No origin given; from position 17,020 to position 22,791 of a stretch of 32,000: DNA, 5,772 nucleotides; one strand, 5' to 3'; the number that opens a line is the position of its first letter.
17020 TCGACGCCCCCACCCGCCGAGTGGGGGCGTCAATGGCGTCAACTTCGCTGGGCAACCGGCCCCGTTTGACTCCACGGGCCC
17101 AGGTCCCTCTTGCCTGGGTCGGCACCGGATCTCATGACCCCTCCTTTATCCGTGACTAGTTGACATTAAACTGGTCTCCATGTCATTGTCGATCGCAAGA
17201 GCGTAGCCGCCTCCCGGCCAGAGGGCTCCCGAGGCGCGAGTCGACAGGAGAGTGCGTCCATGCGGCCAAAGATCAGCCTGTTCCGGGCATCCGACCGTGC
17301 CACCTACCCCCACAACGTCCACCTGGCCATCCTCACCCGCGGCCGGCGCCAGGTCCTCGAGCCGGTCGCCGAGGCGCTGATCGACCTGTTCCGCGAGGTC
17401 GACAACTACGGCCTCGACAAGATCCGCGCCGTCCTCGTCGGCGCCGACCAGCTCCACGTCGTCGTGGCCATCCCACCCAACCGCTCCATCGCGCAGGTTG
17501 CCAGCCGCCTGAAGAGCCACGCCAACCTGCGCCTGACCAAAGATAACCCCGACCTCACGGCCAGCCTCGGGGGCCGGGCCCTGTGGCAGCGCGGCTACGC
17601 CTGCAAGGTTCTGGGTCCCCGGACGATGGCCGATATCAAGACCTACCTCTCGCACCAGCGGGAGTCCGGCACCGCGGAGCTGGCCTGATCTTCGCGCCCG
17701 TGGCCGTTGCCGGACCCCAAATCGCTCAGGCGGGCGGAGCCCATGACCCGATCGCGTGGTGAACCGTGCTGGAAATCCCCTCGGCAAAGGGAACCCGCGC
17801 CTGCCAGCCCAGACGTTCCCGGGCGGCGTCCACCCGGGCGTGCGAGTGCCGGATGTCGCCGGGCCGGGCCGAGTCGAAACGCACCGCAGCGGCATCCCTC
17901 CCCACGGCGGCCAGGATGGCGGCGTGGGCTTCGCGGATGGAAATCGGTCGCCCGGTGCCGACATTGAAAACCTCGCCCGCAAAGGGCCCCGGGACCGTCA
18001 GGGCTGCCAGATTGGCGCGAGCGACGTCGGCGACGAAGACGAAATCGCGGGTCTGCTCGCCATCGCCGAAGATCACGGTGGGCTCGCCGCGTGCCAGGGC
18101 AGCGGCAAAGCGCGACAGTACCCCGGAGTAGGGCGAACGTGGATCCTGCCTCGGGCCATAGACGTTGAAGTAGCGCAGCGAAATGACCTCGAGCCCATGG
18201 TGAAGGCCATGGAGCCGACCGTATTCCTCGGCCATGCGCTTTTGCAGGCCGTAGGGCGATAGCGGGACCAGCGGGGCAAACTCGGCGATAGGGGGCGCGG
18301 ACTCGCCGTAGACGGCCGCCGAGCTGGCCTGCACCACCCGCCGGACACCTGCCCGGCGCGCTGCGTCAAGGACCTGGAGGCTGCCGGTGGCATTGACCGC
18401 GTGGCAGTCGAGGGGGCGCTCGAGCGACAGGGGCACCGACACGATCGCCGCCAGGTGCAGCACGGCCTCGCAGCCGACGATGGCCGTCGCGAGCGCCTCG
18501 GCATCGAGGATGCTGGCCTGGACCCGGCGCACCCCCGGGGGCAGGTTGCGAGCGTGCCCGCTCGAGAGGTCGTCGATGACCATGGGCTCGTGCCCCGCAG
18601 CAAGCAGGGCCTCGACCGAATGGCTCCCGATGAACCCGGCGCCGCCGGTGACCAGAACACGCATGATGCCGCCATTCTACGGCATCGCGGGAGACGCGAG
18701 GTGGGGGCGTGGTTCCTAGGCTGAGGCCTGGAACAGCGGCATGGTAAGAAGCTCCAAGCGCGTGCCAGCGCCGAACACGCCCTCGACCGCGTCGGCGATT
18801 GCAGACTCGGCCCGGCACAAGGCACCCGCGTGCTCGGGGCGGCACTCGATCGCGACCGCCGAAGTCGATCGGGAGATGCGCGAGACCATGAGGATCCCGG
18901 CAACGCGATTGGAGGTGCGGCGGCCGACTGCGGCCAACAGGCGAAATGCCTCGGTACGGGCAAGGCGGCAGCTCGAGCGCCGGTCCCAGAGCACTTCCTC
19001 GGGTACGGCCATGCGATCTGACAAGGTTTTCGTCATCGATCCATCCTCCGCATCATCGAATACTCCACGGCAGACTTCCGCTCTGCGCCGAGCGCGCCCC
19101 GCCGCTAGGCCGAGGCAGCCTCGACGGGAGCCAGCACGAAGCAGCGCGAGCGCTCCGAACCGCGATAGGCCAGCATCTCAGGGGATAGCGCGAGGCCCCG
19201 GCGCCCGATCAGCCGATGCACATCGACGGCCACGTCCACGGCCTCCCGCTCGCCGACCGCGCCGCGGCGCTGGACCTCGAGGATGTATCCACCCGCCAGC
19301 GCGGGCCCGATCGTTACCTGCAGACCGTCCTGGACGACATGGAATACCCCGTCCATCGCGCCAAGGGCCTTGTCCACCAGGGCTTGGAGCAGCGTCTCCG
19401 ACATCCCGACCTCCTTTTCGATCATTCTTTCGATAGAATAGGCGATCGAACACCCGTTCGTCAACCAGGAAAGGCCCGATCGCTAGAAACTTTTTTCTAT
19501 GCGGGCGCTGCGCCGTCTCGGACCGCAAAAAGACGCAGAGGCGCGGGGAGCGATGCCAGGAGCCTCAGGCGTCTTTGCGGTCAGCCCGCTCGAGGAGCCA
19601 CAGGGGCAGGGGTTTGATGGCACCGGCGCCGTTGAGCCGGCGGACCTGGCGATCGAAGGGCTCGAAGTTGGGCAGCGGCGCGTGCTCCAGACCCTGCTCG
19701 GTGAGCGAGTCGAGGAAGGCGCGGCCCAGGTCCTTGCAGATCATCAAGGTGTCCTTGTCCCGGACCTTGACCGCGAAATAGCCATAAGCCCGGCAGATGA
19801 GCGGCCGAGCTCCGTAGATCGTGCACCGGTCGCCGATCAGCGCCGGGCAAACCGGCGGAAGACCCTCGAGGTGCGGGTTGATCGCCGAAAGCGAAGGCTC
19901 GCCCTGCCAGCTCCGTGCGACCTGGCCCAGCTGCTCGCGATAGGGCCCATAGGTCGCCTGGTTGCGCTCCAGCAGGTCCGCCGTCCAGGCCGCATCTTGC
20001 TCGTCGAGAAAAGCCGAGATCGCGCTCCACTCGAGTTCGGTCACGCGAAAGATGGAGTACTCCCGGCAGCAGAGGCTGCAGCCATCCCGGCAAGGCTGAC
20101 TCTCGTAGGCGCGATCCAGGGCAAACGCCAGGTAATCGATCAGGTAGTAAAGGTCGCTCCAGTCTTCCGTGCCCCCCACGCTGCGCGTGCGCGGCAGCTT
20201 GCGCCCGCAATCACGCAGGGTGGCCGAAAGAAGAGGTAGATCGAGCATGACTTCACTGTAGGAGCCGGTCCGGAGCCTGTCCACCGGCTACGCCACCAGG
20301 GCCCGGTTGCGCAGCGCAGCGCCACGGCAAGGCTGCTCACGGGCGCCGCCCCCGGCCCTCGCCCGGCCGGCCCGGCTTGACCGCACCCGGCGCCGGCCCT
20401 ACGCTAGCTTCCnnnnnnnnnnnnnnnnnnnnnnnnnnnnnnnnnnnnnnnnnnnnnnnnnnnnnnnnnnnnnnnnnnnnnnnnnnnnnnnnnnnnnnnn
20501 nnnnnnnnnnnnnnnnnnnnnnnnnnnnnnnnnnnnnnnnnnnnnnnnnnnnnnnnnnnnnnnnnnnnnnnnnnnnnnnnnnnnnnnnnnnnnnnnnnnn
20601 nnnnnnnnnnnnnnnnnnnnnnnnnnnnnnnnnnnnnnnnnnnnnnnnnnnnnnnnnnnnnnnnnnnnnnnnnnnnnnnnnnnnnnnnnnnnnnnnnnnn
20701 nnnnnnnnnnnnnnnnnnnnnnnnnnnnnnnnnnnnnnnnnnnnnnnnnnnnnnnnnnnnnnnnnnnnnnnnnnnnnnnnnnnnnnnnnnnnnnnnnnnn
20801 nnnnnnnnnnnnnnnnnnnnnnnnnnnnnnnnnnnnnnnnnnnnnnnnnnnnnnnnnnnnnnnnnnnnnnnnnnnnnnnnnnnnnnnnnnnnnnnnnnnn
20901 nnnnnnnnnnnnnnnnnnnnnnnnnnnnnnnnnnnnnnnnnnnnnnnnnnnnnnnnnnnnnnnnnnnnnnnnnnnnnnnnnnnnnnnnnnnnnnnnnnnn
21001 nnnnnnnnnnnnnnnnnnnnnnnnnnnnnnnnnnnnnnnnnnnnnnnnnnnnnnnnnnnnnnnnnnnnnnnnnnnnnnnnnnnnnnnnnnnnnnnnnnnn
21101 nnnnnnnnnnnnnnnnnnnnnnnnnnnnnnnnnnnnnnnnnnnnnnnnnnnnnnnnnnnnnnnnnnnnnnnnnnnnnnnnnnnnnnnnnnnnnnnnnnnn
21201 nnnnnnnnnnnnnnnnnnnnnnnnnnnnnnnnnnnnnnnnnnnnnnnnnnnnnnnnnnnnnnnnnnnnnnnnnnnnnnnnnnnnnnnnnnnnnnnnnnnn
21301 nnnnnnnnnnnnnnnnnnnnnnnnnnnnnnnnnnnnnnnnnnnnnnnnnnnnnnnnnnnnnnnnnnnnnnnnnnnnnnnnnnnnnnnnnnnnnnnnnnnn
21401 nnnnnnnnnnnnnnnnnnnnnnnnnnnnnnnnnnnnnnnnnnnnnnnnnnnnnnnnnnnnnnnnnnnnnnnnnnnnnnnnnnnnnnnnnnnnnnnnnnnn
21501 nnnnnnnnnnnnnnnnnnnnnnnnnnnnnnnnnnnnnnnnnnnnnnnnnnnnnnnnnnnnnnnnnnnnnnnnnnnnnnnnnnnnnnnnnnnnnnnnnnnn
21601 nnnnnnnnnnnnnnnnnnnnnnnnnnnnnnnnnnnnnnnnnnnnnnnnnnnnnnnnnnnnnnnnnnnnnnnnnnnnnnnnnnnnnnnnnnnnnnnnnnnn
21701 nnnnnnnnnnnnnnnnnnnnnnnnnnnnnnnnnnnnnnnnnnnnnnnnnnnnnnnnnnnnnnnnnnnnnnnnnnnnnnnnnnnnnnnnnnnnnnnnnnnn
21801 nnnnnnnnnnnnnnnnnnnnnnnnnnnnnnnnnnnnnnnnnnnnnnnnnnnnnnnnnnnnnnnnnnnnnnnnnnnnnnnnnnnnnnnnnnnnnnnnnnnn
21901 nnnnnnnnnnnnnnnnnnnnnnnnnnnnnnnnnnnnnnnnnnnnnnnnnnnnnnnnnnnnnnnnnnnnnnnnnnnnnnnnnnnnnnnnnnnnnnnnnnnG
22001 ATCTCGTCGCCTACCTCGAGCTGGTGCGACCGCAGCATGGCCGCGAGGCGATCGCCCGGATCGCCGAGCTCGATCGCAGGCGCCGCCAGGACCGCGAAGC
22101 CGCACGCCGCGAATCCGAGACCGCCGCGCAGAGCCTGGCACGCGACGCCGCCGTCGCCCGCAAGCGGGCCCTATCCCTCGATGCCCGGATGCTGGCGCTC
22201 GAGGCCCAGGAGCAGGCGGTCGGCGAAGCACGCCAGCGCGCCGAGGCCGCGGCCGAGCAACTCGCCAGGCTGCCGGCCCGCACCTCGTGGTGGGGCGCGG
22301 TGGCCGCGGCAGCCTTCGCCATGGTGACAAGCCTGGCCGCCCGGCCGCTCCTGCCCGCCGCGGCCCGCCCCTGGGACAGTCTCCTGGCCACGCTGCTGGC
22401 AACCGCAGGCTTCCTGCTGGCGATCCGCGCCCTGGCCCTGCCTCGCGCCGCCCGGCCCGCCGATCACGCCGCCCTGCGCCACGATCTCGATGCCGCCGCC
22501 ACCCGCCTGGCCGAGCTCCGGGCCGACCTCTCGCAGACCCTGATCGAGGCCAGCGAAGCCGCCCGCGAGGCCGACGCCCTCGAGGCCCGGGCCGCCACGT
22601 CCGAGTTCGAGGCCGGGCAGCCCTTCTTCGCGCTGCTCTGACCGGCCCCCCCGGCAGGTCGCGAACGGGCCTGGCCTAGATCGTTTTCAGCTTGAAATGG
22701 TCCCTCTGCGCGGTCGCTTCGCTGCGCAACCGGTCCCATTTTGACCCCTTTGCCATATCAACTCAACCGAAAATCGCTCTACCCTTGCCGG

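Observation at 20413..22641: NB-ARC/STAND-like NTPase with no recognisable sensor repeats and a C-terminal coiled-coil / putative TM hairpin / coiled-coil module: candidate novel NLR-like (defence?) gene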

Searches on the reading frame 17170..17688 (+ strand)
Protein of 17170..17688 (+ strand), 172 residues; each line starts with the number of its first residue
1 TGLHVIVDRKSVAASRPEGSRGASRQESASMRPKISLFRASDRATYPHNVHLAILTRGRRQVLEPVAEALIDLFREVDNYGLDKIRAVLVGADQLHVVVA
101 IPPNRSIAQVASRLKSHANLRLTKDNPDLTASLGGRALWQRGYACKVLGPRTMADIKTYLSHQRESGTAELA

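Call 11: search_protein_families(library=pfam, proteins=[window:17170-17688:+], max_evalue=0.001)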
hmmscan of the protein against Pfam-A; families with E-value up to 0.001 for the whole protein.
window:17170-17688:+ (172 aa): 1 family
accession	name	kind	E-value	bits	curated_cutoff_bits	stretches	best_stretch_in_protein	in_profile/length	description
PF01797.21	Y1_Tnp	-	2.3e-16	60.4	23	1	46-163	3-121/121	Transposase IS200 like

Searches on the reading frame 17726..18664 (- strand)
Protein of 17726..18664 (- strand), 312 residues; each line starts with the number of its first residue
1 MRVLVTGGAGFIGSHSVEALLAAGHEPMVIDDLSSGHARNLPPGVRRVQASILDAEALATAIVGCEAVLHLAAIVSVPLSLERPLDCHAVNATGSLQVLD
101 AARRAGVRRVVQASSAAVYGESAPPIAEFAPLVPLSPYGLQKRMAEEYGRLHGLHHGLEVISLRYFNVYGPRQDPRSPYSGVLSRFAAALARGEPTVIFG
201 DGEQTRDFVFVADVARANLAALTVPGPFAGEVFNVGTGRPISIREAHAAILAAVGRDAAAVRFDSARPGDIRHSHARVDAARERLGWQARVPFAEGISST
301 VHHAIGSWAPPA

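Call 11: search_protein_families(library=pfam, proteins=[window:17726-18664:-], max_evalue=0.001)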
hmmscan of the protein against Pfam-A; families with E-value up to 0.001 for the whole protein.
window:17726-18664:- (312 aa): 8 families
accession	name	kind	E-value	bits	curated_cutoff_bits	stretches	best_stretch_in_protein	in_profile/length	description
PF01370.27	Epimerase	-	5.9e-65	219.5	20.9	1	3-236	1-240/240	NAD dependent epimerase/dehydratase family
PF16363.11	GDP_Man_Dehyd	-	4.6e-51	174.7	27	1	4-299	1-331/332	GDP-mannose 4,6 dehydratase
PF01073.25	3Beta_HSD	-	3.9e-20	72.5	22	1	4-222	1-229/280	3-beta hydroxysteroid dehydrogenase/isomerase family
PF13460.12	NAD_binding_10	-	1e-14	55.3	27.2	1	7-154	1-136/184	NAD(P)H-binding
PF02719.21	Polysacc_synt_2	-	2.6e-14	53.5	20.2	1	3-269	1-266/293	Polysaccharide biosynthesis protein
PF04321.23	RmlD_sub_bind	-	1.2e-09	38.1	27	1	1-150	1-137/287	RmlD substrate binding domain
PF07993.18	NAD_binding_4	-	4.2e-06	26.5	20.1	0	53-126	77-148/258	Male sterility protein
PF05368.20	NmrA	-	8.2e-05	22.8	27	1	2-115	4-107/298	NmrA-like family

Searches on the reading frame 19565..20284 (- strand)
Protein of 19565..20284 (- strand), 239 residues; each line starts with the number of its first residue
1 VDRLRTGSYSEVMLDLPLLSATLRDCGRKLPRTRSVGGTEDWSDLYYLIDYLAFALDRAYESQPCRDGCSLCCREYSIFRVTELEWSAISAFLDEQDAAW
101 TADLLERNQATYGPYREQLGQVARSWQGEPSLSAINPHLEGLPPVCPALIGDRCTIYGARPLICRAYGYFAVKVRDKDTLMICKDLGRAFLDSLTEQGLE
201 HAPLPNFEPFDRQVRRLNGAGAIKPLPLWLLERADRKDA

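Call 11: search_protein_families(library=pfam, proteins=[window:19565-20284:-], max_evalue=0.001)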
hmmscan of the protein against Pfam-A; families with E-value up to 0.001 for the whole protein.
window:19565-20284:- (239 aa): 1 family
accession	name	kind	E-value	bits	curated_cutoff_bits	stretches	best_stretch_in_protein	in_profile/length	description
PF03692.20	CxxCxxCC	-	2e-05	25.6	23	1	65-169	2-71/85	Putative zinc- or iron-chelating domain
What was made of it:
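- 19565..20284 (-): Divergently transcribed YkgJ-family CxxCxxCC cysteine-cluster gene. It is the conserved upstream neighbour throughout the clade. Pfam PF03692 (call 11).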

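Call 65: find_homologous_proteins(query=window:19565-20284:-, max_evalue=1e-20)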
Query window:19565-20284:- (239 aa): 13 proteins with E <= 1e-20 among 557 candidates.
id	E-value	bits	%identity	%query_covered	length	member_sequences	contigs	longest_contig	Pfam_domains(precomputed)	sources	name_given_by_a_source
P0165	2.0e-161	554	100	100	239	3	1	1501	PF03692.21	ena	-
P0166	2.8e-133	461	84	100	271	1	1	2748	-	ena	-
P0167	1.6e-107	377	72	92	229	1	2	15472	-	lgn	-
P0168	1.0e-81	292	56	92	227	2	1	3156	PF03692.21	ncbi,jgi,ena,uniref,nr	ncbi:MAG: YkgJ family cysteine cluster protein [Candidatus Sericytochromatia bacterium]|uniref:YkgJ 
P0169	1.9e-80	288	56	94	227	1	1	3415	PF03692.21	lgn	-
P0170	8.2e-79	283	55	92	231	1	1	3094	PF03692.21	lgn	-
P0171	2.0e-76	275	55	93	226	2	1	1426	PF03692.21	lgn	-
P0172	5.3e-75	270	54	94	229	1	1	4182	-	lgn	-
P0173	1.6e-54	203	57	66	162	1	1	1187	-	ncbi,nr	ncbi:MAG: YkgJ family cysteine cluster protein, partial [Cyanobacteria bacterium REEB65]|nr:YkgJ fam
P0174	1.4e-49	187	42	93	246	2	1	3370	PF03692.21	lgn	-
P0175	2.5e-49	186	42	91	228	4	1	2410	PF03692.21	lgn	-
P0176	3.2e-47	179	41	88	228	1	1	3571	PF03692.21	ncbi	ncbi:MAG TPA: YkgJ family cysteine cluster protein [Oscillatoriaceae cyanobacterium]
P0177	3.4e-34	137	33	92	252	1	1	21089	PF03692.21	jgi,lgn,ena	-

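Call 66: find_encoding_contigs(protein=P0177, flank=8000, max_places=2)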
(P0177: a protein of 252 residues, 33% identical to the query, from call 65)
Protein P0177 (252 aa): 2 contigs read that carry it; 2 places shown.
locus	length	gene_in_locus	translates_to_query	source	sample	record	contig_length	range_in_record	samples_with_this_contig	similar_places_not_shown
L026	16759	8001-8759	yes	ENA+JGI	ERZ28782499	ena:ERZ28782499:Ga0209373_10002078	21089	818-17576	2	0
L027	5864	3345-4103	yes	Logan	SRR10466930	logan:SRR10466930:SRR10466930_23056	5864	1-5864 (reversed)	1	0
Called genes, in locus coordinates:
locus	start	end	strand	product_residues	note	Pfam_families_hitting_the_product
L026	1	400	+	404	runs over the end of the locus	?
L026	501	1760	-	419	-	PF02595:Gly_kinase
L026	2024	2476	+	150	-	PF05198:IF3_N, PF00707:IF3_C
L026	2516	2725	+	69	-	PF01632:Ribosomal_L35p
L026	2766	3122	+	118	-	PF00453:Ribosomal_L20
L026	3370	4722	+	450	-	-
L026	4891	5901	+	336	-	PF00294:PfkB, PF08543:Phos_pyr_kin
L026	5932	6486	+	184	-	PF14221:DUF4330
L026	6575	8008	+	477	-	PF04932:Wzy_C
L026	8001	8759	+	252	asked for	PF03692:CxxCxxCC (weak)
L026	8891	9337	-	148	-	PF01281:Ribosomal_L9_N, PF03948:Ribosomal_L9_C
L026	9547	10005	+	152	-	PF01668:SmpB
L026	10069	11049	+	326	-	PF00493:MCM (faint), PF05496:RuvB_N (faint), PF20030:bpMoxR, PF07726:AAA_3, PF07728:AAA_5, PF17863:AAA_lid_2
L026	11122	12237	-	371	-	PF22692:LlgE_F_G_D1 (faint)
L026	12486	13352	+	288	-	-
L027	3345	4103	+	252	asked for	PF03692:CxxCxxCC (weak)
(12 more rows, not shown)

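Call 67: find_encoding_contigs(protein=P0176, flank=8000, max_places=2)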
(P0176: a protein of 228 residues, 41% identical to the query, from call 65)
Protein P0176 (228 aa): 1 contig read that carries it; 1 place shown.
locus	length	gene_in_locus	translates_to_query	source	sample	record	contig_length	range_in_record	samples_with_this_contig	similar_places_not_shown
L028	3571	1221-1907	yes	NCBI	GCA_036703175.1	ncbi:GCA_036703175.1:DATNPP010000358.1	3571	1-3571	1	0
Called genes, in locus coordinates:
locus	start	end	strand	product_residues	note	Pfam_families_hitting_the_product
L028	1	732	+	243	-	PF09992:NAGPA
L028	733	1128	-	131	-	-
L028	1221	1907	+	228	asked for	PF03692:CxxCxxCC (weak)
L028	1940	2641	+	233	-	PF03692:CxxCxxCC (weak)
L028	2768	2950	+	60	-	-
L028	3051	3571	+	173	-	PF06175:MiaE, PF02915:Rubrerythrin (faint)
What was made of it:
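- Tried and rejected: A presence/absence test via the neighbouring ykgJ-like gene was limited by short contigs (calls 65-67).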

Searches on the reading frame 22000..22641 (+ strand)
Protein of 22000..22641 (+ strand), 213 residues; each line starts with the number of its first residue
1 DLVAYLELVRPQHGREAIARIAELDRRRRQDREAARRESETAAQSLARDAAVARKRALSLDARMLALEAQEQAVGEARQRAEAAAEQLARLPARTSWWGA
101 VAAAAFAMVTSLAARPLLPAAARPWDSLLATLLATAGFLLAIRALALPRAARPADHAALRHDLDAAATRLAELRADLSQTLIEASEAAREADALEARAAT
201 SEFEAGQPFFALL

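Call 54: search_solved_structures(query=window:22000-22641:+, max_evalue=10, show_alignments=3)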
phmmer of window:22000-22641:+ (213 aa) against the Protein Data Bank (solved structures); distinct sequences matched with E-value up to 10: 0.
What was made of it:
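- On ClyA-family alpha-pore-forming toxins: The single sequence finds nothing (call 54).
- Closest known: ClyA-family alpha-pore-forming toxins. Different: The window sequence alone finds nothing (call 54).
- Tried and rejected: With the C-terminal 213 residues alone it found nothing (call 54).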
